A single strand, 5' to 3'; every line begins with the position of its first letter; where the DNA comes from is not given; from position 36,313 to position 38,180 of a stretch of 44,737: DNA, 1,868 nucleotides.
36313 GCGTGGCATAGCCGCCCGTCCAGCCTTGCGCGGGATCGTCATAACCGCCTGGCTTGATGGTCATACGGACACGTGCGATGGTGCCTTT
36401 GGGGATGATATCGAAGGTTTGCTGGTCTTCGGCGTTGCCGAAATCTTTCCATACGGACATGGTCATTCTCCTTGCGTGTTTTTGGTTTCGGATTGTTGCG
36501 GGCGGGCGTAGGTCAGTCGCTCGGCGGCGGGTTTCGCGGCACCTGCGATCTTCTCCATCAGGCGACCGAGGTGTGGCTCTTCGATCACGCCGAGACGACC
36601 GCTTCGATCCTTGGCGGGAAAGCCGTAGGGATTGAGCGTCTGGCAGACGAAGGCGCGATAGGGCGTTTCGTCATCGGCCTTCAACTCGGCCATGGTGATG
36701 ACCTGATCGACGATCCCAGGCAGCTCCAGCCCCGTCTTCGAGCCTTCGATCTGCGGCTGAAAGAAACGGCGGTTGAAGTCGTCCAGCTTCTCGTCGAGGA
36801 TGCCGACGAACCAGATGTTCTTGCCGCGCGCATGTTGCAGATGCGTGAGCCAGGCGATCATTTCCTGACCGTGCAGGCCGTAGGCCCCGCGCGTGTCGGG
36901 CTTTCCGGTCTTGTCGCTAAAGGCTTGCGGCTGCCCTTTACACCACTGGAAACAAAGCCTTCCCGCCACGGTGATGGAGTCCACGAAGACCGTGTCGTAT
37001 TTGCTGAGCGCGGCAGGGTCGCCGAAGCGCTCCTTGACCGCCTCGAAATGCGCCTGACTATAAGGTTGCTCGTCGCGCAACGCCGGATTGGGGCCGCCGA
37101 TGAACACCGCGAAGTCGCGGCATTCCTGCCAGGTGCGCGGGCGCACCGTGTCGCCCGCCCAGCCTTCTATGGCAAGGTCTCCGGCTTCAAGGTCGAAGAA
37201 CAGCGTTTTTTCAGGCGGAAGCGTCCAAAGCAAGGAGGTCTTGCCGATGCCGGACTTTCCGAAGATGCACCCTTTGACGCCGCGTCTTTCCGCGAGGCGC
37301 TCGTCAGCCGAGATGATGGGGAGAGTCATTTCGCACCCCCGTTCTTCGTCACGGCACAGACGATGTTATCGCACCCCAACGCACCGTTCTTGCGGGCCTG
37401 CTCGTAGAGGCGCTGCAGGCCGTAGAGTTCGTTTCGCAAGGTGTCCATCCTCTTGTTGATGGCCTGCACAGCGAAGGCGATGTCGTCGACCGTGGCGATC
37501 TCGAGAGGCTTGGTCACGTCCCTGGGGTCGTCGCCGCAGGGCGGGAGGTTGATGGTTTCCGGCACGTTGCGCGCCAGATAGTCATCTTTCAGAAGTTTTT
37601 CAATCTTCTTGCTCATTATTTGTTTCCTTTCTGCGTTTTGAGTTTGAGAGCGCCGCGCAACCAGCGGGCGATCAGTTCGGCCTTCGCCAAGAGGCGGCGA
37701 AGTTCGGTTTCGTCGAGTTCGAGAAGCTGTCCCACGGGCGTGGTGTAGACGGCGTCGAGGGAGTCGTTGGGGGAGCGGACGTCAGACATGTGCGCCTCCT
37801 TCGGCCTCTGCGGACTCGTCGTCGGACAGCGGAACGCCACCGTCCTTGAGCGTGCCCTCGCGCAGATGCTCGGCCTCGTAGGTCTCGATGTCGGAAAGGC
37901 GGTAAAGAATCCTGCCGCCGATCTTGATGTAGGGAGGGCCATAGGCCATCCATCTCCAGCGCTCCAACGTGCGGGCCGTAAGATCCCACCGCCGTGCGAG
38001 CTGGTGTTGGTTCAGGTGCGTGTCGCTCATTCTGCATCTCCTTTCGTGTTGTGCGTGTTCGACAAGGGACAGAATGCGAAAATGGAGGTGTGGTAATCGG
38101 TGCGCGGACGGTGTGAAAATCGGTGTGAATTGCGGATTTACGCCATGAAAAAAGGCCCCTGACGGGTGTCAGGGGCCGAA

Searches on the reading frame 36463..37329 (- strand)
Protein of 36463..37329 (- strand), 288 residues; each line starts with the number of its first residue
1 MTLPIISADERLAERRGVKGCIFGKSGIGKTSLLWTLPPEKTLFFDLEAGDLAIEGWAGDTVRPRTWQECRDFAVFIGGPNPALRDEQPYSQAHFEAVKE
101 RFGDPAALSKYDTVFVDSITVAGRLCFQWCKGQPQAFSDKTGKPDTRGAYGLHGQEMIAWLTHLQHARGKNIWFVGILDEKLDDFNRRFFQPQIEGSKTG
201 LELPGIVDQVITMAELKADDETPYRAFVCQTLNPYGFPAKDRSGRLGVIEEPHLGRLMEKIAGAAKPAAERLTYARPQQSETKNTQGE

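Call 3: search_protein_families(library=pfam, proteins=[window:36463-37329:-], max_evalue=0.1)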
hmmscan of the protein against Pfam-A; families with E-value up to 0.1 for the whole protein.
window:36463-37329:- (288 aa): 1 family
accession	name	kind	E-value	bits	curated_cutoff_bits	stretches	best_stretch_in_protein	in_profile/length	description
PF13479.12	AAA_24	-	5.1e-47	160.7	27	1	17-243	2-195/195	AAA domain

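Call 5: search_protein_families(library=phrogs, proteins=[window:36463-37329:-], max_evalue=0.1)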
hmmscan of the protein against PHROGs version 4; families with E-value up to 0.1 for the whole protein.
window:36463-37329:- (288 aa): 3 families
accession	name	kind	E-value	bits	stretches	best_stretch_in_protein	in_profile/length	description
phrog_124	-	DNA, RNA and nucleotide metabolism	8.9e-48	164.6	1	1-281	27-274/382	Sak4-like ssDNA annealing protein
phrog_32843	-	unknown function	2.9e-26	92.6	1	190-262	4-76/90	-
phrog_14754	-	unknown function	0.0042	18.2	0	1-52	1-49/98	-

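Call 42: find_related_loci(query=window:36463-37329:-, collection=viral_contigs, flank=10000)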
Query window:36463-37329:- (288 aa) in viral_contigs; peptide patterns used: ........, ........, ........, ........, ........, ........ (x = any residue, [..] = any of these).
600 stretches matched a pattern (row limit reached: there are more); 596 encode a relative of the query (tblastn E <= 1e-3); the best 80 are kept; 80 distinct loci.
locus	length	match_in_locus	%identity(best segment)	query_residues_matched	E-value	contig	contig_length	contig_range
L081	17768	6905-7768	92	1-288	0e+0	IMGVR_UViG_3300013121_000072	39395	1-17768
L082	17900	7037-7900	89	1-288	5e-179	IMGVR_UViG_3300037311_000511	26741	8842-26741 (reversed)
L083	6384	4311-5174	88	1-288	1e-177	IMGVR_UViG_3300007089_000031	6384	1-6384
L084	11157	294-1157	88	1-288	9e-176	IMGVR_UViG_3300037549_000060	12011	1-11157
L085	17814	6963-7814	84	1-288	3e-166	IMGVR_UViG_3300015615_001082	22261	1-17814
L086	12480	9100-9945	83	1-282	4e-163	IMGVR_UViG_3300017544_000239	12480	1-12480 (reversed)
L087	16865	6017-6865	81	1-283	9e-163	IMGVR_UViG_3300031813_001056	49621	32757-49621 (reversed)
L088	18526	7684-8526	83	1-281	8e-162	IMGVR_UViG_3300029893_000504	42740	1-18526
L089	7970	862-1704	83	1-281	1e-161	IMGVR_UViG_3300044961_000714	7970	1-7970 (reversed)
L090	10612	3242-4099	81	1-286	2e-161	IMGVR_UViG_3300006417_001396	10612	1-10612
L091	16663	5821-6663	83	1-281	2e-161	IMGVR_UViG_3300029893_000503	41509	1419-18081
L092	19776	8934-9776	83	1-281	1e-161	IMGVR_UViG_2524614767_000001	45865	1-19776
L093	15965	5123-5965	82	1-281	2e-161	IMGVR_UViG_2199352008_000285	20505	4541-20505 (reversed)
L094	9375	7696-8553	81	1-286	4e-161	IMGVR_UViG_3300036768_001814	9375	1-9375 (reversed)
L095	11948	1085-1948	82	1-286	3e-161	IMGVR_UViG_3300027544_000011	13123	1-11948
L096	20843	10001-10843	82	1-281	2e-161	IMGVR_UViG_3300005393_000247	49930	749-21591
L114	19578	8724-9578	79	1-285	6e-160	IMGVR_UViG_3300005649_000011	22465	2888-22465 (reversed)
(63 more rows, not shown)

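Call 54: search_protein_families(library=pfam, proteins=[L114:3035-3697:-, L114:801-1877:-, L114:6473-7447:-, L114:7534-7782:-, L114:7690-8238:+, L081:5593-6264:-, L081:6077-6649:-, L081:5662-6267:+, L081:908-2272:+, L081:2196-2996:+], max_evalue=0.01)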
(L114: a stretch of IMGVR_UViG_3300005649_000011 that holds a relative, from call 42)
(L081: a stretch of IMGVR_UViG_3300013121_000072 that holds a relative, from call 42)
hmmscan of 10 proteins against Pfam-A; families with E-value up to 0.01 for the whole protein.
L114:3035-3697:- (220 aa): 13 families
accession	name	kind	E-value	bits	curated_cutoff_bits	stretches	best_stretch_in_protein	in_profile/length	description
PF00717.28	Peptidase_S24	-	3.8e-33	114.1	23.3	1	82-195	1-115/116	Peptidase S24-like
PF01726.22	LexA_DNA_bind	-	7e-14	51.8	23.7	1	1-63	1-64/65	LexA DNA binding domain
PF01325.25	Fe_dep_repress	-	3e-07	31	26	1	11-61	9-58/60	Iron dependent repressor, N-terminal DNA binding domain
PF12802.13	MarR_2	-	3.3e-07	30.8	27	1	4-59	3-54/61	MarR family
PF01047.28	MarR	-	7.3e-07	29.4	24.6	1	26-60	18-52/59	MarR family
PF00392.27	GntR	-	2.4e-06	27.6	27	1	26-62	25-61/64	Bacterial regulatory proteins, gntR family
PF13545.12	HTH_Crp_2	-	9.3e-06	26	27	1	22-69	19-63/70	Crp-like helix-turn-helix domain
PF04539.22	Sigma70_r3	-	4.8e-05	23.8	25.3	1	9-47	4-42/78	Sigma-70 region 3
PF13412.12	HTH_24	-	0.00032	20.7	21.9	1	27-56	19-48/48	Winged helix-turn-helix DNA-binding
PF09339.16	HTH_IclR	-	0.00042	20.5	22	1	12-58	9-51/52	IclR helix-turn-helix domain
PF01978.25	TrmB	-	0.00047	20.4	25.6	1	27-62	24-59/68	Sugar-specific transcriptional regulator TrmB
PF04182.18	B-block_TFIIIC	-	0.007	16.8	22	0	27-64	20-59/73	B-block binding subunit of TFIIIC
PF13730.12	HTH_36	-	0.0085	16.3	25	0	26-55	26-55/55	Helix-turn-helix domain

L114:801-1877:- (358 aa): 0 families

L114:6473-7447:- (324 aa): 3 families
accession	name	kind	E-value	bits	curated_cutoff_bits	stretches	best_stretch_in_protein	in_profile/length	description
PF02661.23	Fic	-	3.4e-24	86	24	1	94-190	2-93/93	Fic/DOC family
PF13411.12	MerR_1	-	1e-16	61.2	21.6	1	258-323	2-66/69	MerR HTH family regulatory protein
PF00376.29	MerR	-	1.8e-08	34.5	28.2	1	258-295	1-38/38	MerR family regulatory protein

L114:7534-7782:- (82 aa): 0 families

L114:7690-8238:+ (182 aa): 3 families
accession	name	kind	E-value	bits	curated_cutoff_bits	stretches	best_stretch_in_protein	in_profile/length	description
PF04542.20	Sigma70_r2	-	0.00015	21.9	24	1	16-79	8-68/71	Sigma-70 region 2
PF09339.16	HTH_IclR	-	0.0029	17.8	22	1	143-168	17-42/52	IclR helix-turn-helix domain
PF01978.25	TrmB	-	0.0066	16.7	25.6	0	139-169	17-47/68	Sugar-specific transcriptional regulator TrmB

L081:5593-6264:- (223 aa): 0 families

L081:6077-6649:- (190 aa): 0 families

L081:5662-6267:+ (201 aa): 2 families
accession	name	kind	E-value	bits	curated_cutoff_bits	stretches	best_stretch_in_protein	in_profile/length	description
PF04542.20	Sigma70_r2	-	0.00098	19.3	24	1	38-93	12-68/71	Sigma-70 region 2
PF11808.13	PhoR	-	0.0017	19.2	27.1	1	102-128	43-69/86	Phosphate regulon sensor protein PhoR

L081:908-2272:+ (454 aa): 0 families

L081:2196-2996:+ (266 aa): 0 families

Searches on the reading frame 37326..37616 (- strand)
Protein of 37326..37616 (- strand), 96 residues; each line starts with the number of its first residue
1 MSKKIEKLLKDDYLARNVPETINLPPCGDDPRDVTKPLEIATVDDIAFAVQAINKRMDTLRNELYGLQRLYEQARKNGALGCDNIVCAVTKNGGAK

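Call 3: search_protein_families(library=pfam, proteins=[window:37326-37616:-], max_evalue=0.1)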
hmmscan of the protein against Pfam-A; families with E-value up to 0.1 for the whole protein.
window:37326-37616:- (96 aa): 0 families

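Call 5: search_protein_families(library=phrogs, proteins=[window:37326-37616:-], max_evalue=0.1)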
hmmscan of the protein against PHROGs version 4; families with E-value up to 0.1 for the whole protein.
window:37326-37616:- (96 aa): 1 family
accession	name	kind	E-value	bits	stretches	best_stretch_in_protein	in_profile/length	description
phrog_36009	-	unknown function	3.7e-13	50.7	1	13-94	17-97/99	-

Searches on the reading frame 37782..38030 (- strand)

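Call 3: search_protein_families(library=pfam, proteins=[window:37782-38030:-], max_evalue=0.1)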
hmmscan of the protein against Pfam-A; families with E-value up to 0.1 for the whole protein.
window:37782-38030:- (82 aa): 1 family
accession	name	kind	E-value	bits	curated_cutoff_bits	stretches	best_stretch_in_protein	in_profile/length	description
PF12728.13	HTH_17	-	9.8e-05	23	27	1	10-54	6-49/51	Helix-turn-helix domain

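Call 5: search_protein_families(library=phrogs, proteins=[window:37782-38030:-], max_evalue=0.1)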
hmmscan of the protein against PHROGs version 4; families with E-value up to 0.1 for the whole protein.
window:37782-38030:- (82 aa): 2 families
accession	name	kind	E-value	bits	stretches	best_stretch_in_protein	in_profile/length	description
phrog_66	-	integration and excision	0.00027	21.7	1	5-64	93-152/412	excisionase and transcriptional regulator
phrog_4745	-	DNA, RNA and nucleotide metabolism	0.0009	20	1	3-61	29-93/107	DNA binding protein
